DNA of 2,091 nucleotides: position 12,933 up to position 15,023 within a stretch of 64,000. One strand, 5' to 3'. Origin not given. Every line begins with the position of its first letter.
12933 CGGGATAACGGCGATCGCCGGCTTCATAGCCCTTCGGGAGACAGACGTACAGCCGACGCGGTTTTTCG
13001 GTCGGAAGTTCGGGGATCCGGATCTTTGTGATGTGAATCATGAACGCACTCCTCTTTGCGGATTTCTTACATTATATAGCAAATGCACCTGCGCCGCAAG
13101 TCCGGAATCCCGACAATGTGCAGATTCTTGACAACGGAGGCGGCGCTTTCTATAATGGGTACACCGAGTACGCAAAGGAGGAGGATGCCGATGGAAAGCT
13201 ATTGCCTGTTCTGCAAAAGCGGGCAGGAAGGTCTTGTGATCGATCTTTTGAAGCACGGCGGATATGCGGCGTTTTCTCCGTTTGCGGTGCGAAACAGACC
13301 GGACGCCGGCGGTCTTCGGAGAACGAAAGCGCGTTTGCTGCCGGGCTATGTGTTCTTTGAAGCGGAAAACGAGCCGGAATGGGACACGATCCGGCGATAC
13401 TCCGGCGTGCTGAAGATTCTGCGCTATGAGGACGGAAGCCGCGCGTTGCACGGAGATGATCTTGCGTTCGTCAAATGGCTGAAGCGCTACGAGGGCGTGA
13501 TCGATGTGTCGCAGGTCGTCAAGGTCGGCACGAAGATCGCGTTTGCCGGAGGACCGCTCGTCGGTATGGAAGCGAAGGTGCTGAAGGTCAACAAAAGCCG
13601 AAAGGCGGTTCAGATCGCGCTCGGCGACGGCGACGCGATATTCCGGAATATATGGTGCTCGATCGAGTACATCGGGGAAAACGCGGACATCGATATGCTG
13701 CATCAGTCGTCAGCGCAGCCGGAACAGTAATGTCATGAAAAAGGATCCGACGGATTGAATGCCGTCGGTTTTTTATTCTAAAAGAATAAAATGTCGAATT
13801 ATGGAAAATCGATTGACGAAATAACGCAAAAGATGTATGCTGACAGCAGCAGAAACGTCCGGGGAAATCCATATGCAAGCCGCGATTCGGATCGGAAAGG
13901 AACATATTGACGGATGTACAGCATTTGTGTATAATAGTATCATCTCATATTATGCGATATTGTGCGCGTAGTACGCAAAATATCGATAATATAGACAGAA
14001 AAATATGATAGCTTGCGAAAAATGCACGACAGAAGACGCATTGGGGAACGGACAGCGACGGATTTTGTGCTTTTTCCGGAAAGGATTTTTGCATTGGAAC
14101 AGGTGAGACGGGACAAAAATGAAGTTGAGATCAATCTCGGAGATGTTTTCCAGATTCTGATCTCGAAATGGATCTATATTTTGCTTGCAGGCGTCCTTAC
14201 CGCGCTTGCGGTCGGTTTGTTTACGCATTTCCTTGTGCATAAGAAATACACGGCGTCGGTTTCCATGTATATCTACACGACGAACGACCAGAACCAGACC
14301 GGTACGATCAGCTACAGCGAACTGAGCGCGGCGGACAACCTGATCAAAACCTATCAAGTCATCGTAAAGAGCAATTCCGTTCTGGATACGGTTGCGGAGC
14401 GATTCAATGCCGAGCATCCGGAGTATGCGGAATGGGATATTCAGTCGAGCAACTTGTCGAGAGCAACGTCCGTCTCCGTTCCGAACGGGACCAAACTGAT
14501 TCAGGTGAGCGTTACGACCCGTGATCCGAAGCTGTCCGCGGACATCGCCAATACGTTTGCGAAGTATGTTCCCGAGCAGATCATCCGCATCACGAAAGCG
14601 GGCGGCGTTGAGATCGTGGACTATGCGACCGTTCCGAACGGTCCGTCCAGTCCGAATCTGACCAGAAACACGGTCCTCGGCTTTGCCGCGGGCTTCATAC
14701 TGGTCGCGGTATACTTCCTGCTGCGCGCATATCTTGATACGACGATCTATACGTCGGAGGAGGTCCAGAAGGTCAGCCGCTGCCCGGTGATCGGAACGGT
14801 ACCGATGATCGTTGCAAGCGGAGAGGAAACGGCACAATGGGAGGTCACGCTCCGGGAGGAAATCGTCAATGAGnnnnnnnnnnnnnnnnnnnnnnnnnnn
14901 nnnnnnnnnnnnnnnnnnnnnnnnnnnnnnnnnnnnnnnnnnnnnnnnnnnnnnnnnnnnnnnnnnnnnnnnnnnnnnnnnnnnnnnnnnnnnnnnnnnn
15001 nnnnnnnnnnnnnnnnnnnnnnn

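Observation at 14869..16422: BY-kinase and its PHP phosphotyrosine phosphatase fused into one polypeptide, with the Tyr cluster as the interdomain linker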

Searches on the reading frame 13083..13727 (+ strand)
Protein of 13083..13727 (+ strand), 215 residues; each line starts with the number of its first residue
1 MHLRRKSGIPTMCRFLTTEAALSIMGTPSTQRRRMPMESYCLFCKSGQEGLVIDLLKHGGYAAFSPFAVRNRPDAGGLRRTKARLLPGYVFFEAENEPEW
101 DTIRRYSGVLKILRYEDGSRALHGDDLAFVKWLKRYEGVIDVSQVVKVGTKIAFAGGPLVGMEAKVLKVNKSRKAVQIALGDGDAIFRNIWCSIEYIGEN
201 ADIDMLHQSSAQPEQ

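Call 3: search_protein_families(library=pfam, proteins=[window:13083-13727:+], max_evalue=0.01)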
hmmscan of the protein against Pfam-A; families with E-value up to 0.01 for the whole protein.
window:13083-13727:+ (215 aa): 1 family
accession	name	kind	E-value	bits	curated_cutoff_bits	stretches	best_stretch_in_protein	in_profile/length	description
PF02357.24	NusG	-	5.3e-08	33.7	22.2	1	40-116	4-76/93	Transcription termination factor nusG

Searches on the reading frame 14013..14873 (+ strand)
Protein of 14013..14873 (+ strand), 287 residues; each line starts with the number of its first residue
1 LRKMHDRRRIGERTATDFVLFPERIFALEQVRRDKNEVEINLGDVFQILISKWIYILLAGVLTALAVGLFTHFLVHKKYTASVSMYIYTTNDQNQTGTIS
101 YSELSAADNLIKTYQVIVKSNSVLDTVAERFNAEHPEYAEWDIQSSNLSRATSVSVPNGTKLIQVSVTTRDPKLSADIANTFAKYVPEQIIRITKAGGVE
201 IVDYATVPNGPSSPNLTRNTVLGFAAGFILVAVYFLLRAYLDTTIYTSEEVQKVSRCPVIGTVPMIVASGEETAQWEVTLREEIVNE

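Call 3: search_protein_families(library=pfam, proteins=[window:14013-14873:+], max_evalue=0.01)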
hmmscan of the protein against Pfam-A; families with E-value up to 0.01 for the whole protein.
window:14013-14873:+ (287 aa): 2 families
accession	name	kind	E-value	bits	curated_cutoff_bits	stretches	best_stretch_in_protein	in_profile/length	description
PF02706.20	Wzz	-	1.6e-10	41.6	25.5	1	39-129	2-89/91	Chain length determinant protein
PF13807.11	GNVR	-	9.7e-06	25.9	27.7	1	169-239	10-81/82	G-rich domain on putative tyrosine kinase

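Call 4: search_protein_families(library=ncbifam, proteins=[window:14013-14873:+], max_evalue=0.01)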
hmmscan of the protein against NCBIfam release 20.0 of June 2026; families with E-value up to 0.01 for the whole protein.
window:14013-14873:+ (287 aa): 5 families
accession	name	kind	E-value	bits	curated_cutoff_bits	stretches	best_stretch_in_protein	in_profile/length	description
TIGR01006.1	polys_exp_MPA1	subfamily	1.1e-39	136.2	296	1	36-264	4-222/226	CspC family polysaccharide chain length determinant protein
TIGR03007.1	pepcterm_ChnLen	equivalog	4.4e-11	41.7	278.85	1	200-273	397-470/498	XrtA system polysaccharide chain length determinant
TIGR03017.1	EpsF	equivalog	4.6e-09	35.5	422.75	2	197-263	377-443/444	chain length determinant protein EpsF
TIGR01005.1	eps_transp_fam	subfamily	9.9e-09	33.9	411.7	1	195-266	409-480/754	exopolysaccharide transport protein family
NF007350.0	PRK09841.1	equivalog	0.0012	17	1248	1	190-266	398-473/726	tyrosine-protein kinase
